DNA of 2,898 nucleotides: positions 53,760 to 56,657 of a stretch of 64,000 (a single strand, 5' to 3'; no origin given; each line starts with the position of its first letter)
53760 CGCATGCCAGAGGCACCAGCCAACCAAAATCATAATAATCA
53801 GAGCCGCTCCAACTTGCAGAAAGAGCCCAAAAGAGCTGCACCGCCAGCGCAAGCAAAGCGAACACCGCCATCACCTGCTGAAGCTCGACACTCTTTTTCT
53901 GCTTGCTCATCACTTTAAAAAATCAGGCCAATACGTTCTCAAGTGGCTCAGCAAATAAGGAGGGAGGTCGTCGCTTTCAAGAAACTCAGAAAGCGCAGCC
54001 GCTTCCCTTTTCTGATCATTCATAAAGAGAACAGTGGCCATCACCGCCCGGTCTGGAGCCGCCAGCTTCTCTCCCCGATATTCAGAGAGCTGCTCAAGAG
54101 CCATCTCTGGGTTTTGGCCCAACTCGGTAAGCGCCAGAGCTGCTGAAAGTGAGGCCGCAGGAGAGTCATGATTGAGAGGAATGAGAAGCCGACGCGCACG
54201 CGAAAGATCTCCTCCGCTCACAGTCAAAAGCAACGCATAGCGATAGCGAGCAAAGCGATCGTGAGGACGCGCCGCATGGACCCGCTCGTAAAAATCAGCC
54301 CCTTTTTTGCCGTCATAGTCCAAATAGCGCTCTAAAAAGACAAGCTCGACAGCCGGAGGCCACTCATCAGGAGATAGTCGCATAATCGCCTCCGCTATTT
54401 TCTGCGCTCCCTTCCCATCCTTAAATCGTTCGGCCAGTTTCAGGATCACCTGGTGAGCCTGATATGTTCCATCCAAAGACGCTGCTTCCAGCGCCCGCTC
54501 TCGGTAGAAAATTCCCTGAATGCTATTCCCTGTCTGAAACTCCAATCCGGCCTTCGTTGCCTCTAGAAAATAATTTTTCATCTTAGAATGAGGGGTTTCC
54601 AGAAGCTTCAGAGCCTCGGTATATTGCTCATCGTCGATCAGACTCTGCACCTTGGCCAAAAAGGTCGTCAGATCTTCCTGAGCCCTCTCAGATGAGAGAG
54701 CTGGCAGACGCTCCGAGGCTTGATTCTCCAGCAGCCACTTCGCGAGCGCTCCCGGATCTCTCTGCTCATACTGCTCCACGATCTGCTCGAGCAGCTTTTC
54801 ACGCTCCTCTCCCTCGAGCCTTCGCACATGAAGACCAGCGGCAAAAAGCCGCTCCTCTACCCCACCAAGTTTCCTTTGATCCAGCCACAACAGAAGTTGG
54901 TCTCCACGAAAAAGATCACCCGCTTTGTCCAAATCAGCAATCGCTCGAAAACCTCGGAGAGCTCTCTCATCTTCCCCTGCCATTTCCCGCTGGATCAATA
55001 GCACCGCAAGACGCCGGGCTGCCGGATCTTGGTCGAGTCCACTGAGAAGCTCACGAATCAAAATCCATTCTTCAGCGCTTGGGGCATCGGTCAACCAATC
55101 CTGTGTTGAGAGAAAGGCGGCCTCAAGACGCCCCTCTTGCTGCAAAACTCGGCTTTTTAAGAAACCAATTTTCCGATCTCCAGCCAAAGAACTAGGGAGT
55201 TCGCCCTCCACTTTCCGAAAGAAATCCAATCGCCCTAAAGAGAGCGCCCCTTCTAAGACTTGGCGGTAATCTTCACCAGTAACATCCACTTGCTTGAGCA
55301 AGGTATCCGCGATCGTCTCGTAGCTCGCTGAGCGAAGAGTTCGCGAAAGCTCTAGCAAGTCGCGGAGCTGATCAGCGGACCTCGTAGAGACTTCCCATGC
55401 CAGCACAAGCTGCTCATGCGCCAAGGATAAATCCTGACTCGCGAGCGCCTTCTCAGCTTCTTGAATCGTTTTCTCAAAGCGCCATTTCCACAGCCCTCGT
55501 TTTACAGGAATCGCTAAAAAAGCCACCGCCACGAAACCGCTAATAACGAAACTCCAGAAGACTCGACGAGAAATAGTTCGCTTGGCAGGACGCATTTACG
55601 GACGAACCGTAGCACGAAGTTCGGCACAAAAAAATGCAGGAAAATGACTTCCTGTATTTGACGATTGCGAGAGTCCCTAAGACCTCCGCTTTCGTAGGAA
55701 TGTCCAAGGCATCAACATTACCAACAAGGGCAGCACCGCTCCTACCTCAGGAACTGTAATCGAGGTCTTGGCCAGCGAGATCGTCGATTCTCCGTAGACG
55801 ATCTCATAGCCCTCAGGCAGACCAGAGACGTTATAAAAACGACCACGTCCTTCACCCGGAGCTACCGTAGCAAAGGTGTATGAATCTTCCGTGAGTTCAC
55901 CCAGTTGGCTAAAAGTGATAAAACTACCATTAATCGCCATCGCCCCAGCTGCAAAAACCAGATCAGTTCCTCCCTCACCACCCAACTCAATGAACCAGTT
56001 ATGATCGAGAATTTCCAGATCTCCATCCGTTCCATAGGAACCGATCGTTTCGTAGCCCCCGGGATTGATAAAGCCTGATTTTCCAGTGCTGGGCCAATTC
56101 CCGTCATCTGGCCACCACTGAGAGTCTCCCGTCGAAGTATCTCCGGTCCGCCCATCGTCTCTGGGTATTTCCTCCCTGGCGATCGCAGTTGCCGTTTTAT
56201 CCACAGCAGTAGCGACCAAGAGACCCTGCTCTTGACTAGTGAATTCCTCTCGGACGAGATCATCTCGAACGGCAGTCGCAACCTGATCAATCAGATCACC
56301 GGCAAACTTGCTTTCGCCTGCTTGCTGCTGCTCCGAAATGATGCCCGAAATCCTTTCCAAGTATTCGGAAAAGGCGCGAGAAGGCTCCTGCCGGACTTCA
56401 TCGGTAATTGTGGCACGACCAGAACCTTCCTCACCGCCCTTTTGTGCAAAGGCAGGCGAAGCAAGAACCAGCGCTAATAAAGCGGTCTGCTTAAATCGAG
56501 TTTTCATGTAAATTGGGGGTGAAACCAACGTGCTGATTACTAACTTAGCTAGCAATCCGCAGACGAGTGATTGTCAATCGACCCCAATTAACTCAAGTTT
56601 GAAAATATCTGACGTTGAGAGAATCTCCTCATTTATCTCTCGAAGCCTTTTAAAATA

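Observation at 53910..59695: Duplicated two-gene module next to the exosortase: cargo with a non-canonical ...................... tail plus a TPR-like membrane protein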

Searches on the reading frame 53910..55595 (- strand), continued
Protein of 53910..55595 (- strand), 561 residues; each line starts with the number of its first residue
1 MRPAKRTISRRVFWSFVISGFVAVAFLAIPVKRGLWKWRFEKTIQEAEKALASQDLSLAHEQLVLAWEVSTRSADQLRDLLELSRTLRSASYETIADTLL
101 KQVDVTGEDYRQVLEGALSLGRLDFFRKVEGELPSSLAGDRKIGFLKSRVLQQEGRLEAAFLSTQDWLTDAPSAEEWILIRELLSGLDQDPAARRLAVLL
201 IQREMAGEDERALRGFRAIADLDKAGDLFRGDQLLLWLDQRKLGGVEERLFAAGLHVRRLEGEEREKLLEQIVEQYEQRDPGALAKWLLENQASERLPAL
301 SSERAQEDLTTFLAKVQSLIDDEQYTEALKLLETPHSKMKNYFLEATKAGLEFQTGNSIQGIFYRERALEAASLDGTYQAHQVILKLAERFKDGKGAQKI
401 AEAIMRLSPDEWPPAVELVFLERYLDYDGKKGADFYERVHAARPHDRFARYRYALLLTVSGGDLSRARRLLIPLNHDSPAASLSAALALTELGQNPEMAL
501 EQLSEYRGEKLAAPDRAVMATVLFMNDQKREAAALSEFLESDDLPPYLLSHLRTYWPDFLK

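Call 72: find_encoding_contigs(protein=P0011, flank=10000, max_places=2)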
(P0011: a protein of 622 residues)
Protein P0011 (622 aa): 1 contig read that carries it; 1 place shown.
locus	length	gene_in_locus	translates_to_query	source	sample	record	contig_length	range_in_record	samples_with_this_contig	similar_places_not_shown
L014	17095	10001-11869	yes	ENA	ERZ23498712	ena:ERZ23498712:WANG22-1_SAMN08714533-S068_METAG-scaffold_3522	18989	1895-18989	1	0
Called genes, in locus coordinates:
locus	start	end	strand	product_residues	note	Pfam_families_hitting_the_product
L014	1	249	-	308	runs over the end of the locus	PF06574:FAD_syn, PF01687:Flavokinase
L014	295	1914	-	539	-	PF00890:FAD_binding_2, PF01266:DAO, PF07992:Pyr_redox_2 (faint), PF02910:Succ_DH_flav_C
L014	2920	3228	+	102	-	PF00216:Bac_DNA_binding, PF18291:HU-HIG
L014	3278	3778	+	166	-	PF03330:DPBB_1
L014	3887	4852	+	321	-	PF03994:DUF350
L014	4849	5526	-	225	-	-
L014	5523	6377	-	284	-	PF09721:Exosortase_EpsH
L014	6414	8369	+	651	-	-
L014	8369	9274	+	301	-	PF09721:Exosortase_EpsH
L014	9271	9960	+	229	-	-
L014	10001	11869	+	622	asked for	-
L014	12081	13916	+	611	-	-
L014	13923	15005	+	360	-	PF02563:Poly_export, PF22461:SLBB_2, PF10531:SLBB, PF22461:SLBB_2 (weak), PF10531:SLBB (weak), PF22461:SLBB_2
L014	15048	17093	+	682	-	?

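Call 73: find_encoding_contigs(protein=P0016, flank=10000, max_places=2)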
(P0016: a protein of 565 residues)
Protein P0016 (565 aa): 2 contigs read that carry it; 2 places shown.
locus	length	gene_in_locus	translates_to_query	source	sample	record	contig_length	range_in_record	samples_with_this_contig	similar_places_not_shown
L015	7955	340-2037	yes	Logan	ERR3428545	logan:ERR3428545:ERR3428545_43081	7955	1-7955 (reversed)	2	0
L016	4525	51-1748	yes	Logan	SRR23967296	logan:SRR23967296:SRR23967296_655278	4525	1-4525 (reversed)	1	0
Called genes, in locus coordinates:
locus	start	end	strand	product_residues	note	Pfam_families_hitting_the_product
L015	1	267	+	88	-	?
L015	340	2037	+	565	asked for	-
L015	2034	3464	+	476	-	PF23310:TPR_27 (faint), PF08238:Sel1 (weak)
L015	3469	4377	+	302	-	PF09721:Exosortase_EpsH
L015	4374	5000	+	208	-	-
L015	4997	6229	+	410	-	-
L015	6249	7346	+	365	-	PF02563:Poly_export, PF10531:SLBB (weak), PF22461:SLBB_2, PF10531:SLBB, PF22461:SLBB_2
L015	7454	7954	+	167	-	?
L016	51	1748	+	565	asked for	-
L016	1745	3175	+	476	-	PF23310:TPR_27 (faint), PF08238:Sel1 (weak)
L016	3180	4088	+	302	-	PF09721:Exosortase_EpsH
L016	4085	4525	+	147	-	?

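Call 78: find_encoding_contigs(protein=P0020, flank=10000, max_places=4)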
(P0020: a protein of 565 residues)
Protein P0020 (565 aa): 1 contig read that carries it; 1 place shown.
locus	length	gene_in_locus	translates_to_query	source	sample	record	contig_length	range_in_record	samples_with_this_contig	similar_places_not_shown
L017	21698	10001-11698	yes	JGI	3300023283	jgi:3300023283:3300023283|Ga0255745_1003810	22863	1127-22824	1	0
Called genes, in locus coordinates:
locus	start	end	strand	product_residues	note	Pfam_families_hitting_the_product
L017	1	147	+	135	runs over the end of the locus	-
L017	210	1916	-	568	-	PF03781:FGE-sulfatase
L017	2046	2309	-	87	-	-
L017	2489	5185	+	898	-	PF17900:Peptidase_M1_N, PF01433:Peptidase_M1, PF13646:HEAT_2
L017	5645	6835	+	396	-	-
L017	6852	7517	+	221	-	PF00005:ABC_tran, PF02463:SMC_N (faint), PF13304:AAA_21 (weak)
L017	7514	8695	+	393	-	PF12704:MacB_PCD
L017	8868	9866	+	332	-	-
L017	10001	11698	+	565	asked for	PF14559:TPR_19 (faint)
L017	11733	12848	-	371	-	PF10128:OpcA_G6PD_assem, PF20171:OpcA_G6PD_C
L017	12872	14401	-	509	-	PF00479:G6PD_N, PF02781:G6PD_C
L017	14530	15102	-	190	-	PF13847:Methyltransf_31, PF13649:Methyltransf_25 (weak), PF06962:rRNA_methylase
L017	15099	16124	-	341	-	PF01266:DAO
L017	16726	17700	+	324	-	PF00389:2-Hacid_dh, PF02826:2-Hacid_dh_C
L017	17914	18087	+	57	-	-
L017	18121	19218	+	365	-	PF00294:PfkB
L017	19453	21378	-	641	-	PF10592:AIPR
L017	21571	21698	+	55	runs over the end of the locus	?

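Call 94: search_protein_families(library=ncbifam, proteins=[L003:8309-9235:+, L003:2972-3889:-, L015:3469-4377:+, L011:9032-9853:-], max_evalue=1)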
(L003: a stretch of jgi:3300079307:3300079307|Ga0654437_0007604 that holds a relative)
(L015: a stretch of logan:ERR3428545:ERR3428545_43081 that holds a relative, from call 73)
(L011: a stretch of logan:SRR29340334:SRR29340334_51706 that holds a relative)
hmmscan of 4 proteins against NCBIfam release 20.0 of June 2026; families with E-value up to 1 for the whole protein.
L003:8309-9235:+ (308 aa): 18 families
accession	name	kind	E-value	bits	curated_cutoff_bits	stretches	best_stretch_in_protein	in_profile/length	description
TIGR02602.1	8TM_EpsH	subfamily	1.5e-24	86.9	105.55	1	44-278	3-229/241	exosortase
TIGR03109.2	exosort_XrtA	exception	1.9e-21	76.7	208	1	26-289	6-259/261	exosortase A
TIGR04152.1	exosort_VPLPA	exception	1.6e-17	63.8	400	1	44-288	4-241/486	VPLPA-CTERM-specific exosortase XrtD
TIGR04178.1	exo_archaeo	signature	1e-13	51.3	23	1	196-289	1-95/97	exosortase/archaeosortase family protein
NF038142.1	exosort_XrtW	exception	3.8e-11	42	425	1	24-259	6-234/494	exosortase W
NF033464.1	cyanoexo_CrtC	exception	4e-11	43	225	1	75-251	62-236/278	cyanoexosortase C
TIGR03113.1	exosort_XrtB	exception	6.4e-11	42.4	275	1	44-284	23-256/268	exosortase B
TIGR04476.1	exosort_XrtN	exception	3.5e-10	39.6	200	1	24-277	5-234/406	exosortase N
NF035943.2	exosort_XrtV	exception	2.2e-09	37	313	1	29-277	12-254/270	exosortase V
TIGR03762.1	archaeo_artC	exception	2.9e-08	33.9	100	1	160-282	140-267/274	archaeosortase C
TIGR03763.1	cyanoexo_CrtA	exception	3.5e-07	30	150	1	83-275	60-244/260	cyanoexosortase A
TIGR04151.1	exosort_VPDSG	exception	4.7e-05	22.9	300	1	136-269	146-278/306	VPDSG-CTERM-specific exosortase XrtC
NF033770.1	exosort_XrtT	exception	4.7e-05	22.1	250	1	44-288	22-266/472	exosortase T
TIGR04124.1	archaeo_artE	exception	0.0011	19.1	95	1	163-277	30-138/153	archaeosortase family protein ArtE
NF046081.1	exosort_XrtX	exception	0.0039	17.1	170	1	161-267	34-139/168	exosortase X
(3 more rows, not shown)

L003:2972-3889:- (305 aa): 12 families
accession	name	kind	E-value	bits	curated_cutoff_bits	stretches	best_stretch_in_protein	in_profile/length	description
TIGR03109.2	exosort_XrtA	exception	3.6e-22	79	208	1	19-286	4-257/261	exosortase A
TIGR02602.1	8TM_EpsH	subfamily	2.8e-21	76.1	105.55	1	39-286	3-238/241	exosortase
TIGR04152.1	exosort_VPLPA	exception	1.7e-19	70.2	400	1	40-300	4-254/486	VPLPA-CTERM-specific exosortase XrtD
NF035943.2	exosort_XrtV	exception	2.9e-13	49.7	313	1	17-289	4-267/270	exosortase V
NF038142.1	exosort_XrtW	exception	8.6e-13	47.4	425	1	19-294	6-271/494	exosortase W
TIGR04178.1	exo_archaeo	signature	3.5e-11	43.2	23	1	195-284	1-90/97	exosortase/archaeosortase family protein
TIGR03763.1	cyanoexo_CrtA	exception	1.1e-06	28.4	150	1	111-284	90-254/260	cyanoexosortase A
TIGR03762.1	archaeo_artC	exception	1.7e-06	28.1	100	1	165-283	146-270/274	archaeosortase C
TIGR03113.1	exosort_XrtB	exception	5.5e-06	26.2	275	1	20-283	3-259/268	exosortase B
NF033464.1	cyanoexo_CrtC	exception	6.9e-06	25.8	225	1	111-274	90-260/278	cyanoexosortase C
TIGR04151.1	exosort_VPDSG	exception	1.2e-05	24.9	300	1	19-286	32-297/306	VPDSG-CTERM-specific exosortase XrtC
NF033770.1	exosort_XrtT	exception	0.0012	17.5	250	1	172-284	146-263/472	exosortase T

L015:3469-4377:+ (302 aa): 17 families
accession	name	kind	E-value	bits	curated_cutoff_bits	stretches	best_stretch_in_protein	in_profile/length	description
TIGR03109.2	exosort_XrtA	exception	4.8e-22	78.6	208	1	19-282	8-257/261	exosortase A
TIGR02602.1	8TM_EpsH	subfamily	1e-20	74.3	105.55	1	35-273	3-229/241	exosortase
TIGR04152.1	exosort_VPLPA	exception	1.7e-18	67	400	1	35-284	3-242/486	VPLPA-CTERM-specific exosortase XrtD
NF035943.2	exosort_XrtV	exception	6.6e-17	61.7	313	1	49-281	42-263/270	exosortase V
TIGR04178.1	exo_archaeo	signature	3.5e-14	52.9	23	1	192-284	2-95/97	exosortase/archaeosortase family protein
NF038142.1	exosort_XrtW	exception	9.3e-13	47.3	425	1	19-288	10-269/494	exosortase W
TIGR04476.1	exosort_XrtN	exception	2.3e-11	43.5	200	1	112-272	72-234/406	exosortase N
TIGR03762.1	archaeo_artC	exception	1.4e-09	38.2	100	1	78-277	62-267/274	archaeosortase C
TIGR03113.1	exosort_XrtB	exception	2e-09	37.5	275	1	18-269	3-249/268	exosortase B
TIGR04151.1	exosort_VPDSG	exception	8.8e-09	35.2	300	1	137-263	151-278/306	VPDSG-CTERM-specific exosortase XrtC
NF033464.1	cyanoexo_CrtC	exception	1.5e-08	34.6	225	1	145-248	129-238/278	cyanoexosortase C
TIGR03763.1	cyanoexo_CrtA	exception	5.2e-07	29.4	150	1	122-273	98-247/260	cyanoexosortase A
NF012182.0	exosortase_XrtQ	exception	1.3e-05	24.8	270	1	105-279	83-253/256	exosortase Q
NF033770.1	exosort_XrtT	exception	5.5e-05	21.9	250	1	136-282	114-263/472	exosortase T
TIGR04489.1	exosort_XrtO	exception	0.0012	17.7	250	1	130-284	102-254/451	exosortase O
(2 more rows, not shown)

L011:9032-9853:- (273 aa): 16 families
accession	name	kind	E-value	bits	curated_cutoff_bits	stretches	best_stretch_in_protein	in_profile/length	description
TIGR02602.1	8TM_EpsH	subfamily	9.8e-22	77.6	105.55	1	4-236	4-224/241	exosortase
TIGR03109.2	exosort_XrtA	exception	8.8e-20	71.2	208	1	4-217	25-223/261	exosortase A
TIGR04152.1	exosort_VPLPA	exception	1.2e-15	57.6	400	1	7-251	7-241/486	VPLPA-CTERM-specific exosortase XrtD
TIGR04178.1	exo_archaeo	signature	3.1e-12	46.6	23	1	159-251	1-94/97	exosortase/archaeosortase family protein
TIGR03762.1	archaeo_artC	exception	2.4e-11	44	100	1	102-249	117-269/274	archaeosortase C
NF035943.2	exosort_XrtV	exception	1.9e-10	40.4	313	1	51-247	67-261/270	exosortase V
NF038142.1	exosort_XrtW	exception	8.5e-10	37.6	425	1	3-214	26-226/494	exosortase W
NF033464.1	cyanoexo_CrtC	exception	1.1e-09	38.3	225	1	75-234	98-256/278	cyanoexosortase C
TIGR04476.1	exosort_XrtN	exception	1.3e-08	34.4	200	1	17-240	34-234/406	exosortase N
TIGR03113.1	exosort_XrtB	exception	3.7e-07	30.1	275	1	14-236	33-248/268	exosortase B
TIGR04151.1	exosort_VPDSG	exception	0.00013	21.5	300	1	11-240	59-287/306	VPDSG-CTERM-specific exosortase XrtC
TIGR04156.1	cyanoexo_CrtB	exception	0.00016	21.3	300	1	103-236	114-252/280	cyanoexosortase B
TIGR03763.1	cyanoexo_CrtA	exception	0.00029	20.4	150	1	105-243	112-250/260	cyanoexosortase A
NF033770.1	exosort_XrtT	exception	0.0044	15.6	250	1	4-247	23-262/472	exosortase T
NF033505.2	paceosortase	exception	0.011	15.8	80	1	127-245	27-138/167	pacearchaeosortase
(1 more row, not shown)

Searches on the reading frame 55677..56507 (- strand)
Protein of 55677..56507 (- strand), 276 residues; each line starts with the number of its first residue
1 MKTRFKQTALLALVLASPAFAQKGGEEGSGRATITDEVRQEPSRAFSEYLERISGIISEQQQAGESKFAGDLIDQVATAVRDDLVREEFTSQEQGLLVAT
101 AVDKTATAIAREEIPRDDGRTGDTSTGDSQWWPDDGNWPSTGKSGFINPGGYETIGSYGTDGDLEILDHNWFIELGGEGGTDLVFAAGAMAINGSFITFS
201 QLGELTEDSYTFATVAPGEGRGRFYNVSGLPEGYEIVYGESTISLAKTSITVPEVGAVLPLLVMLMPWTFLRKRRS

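Call 3: search_protein_families(library=ncbifam, proteins=[window:55677-56507:-], max_evalue=0.1)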
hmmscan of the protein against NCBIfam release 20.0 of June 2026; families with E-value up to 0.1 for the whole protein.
window:55677-56507:- (276 aa): 1 family
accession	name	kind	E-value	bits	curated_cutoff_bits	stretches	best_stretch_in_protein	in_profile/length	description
NF058645.1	MCPCtpMPsAe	equivalog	0.022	13.5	900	1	6-65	400-456/558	methyl-accepting chemotaxis protein CtpM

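Call 4: search_protein_families(library=pfam, proteins=[window:55677-56507:-], max_evalue=0.1)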
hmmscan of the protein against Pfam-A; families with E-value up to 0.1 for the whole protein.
window:55677-56507:- (276 aa): 1 family
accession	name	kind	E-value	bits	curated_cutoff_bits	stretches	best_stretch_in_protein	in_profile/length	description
PF00015.26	MCPsignal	-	0.027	14.8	34.6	1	6-80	47-116/172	Methyl-accepting chemotaxis protein (MCP) signalling domain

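Call 21: search_protein_families(library=padloc, proteins=[window:55677-56507:-], max_evalue=0.01)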
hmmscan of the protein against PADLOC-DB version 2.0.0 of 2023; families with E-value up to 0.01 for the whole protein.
window:55677-56507:- (276 aa): 0 families

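Call 90: predict_structure(alignment_id=A8)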
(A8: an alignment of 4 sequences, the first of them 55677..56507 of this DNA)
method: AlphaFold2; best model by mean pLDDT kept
length: 276 residues; sequences in the alignment: 4
mean_pLDDT: 39.9   pTM: 0.35
mean pLDDT of the five models: 39.9, 35.7, 34.6, 33.9, 32.2
residues with pLDDT >= 90: 0; 70-90: 2; 50-70: 64; < 50: 210
segments of 3 or more residues with pLDDT < 50: 1-41, 102-108, 110-235, 237-244, 246-262
pLDDT, mean of each block of 10 residues (from residue 1): 31 35 29 35 58 66 55 60 59 50 49 34 28 30 27 28 30 27 28 28 33 33 38 46 43 33 52 52
secondary structure, 60 per line:
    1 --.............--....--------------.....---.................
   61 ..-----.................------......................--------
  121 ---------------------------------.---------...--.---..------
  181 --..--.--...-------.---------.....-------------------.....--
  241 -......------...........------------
elements in order: H3-15 H18-21 H36-40 H44-62 H68-84 H91-112 E164-166 E190-192 E210-214 E234-238 E242-247 H254-264
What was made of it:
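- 55677..56507 (-): Cargo1: 276 aa, with a signal peptide, a helical N-terminal part, the shared C-terminal domain and a variant tail. The AlphaFold2 model is unusable (pLDDT 39.9, call 90).
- Tried and rejected: The AlphaFold2 model of cargo1 from four sequences failed (pLDDT 39.9, call 90), so no cargo fold is assigned.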

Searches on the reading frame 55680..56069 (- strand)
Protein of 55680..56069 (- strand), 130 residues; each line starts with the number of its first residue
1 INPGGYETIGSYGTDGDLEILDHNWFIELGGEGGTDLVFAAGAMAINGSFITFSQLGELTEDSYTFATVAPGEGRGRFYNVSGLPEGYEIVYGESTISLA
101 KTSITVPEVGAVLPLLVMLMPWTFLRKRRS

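Call 56: find_related_loci(query=A6, collection=metagenome_contigs, flank=10000)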
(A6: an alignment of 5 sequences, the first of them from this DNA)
Query A6 (130 aa) in metagenome_contigs; peptide patterns used: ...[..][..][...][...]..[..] (x = any residue, [..] = any of these).
75 stretches matched a pattern, but none encodes a relative of the query by tblastn (E <= 1e-3).
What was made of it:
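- Tried and rejected: The pattern VPE[VL][GS][ATS][VCI]LP[LM] matched 75 stretches, none confirmed as cargo relatives (call 56).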

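Call 60: find_homologous_proteins(query=A6, max_evalue=0.01)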
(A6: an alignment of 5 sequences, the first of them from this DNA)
Query A6 (5 sequences) (130 aa, profile of the alignment): 3 proteins with E <= 0.01 among 1954 candidates.
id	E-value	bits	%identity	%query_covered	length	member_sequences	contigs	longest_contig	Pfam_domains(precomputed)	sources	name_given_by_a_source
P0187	1.1e-60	221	66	99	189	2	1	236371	-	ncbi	ncbi:MAG: hypothetical protein ACSHYF_10225 [Verrucomicrobiaceae bacterium]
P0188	7.1e-49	183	34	100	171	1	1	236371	-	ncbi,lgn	ncbi:MAG: hypothetical protein ACSHYF_10240 [Verrucomicrobiaceae bacterium]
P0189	1.1e-48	182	30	99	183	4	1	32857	-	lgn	-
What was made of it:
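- The cargo family is tiny and confined to one lineage (call 60).
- Tried and rejected: The cargo search found only the MAG orthologues and the window's own protein (call 60).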
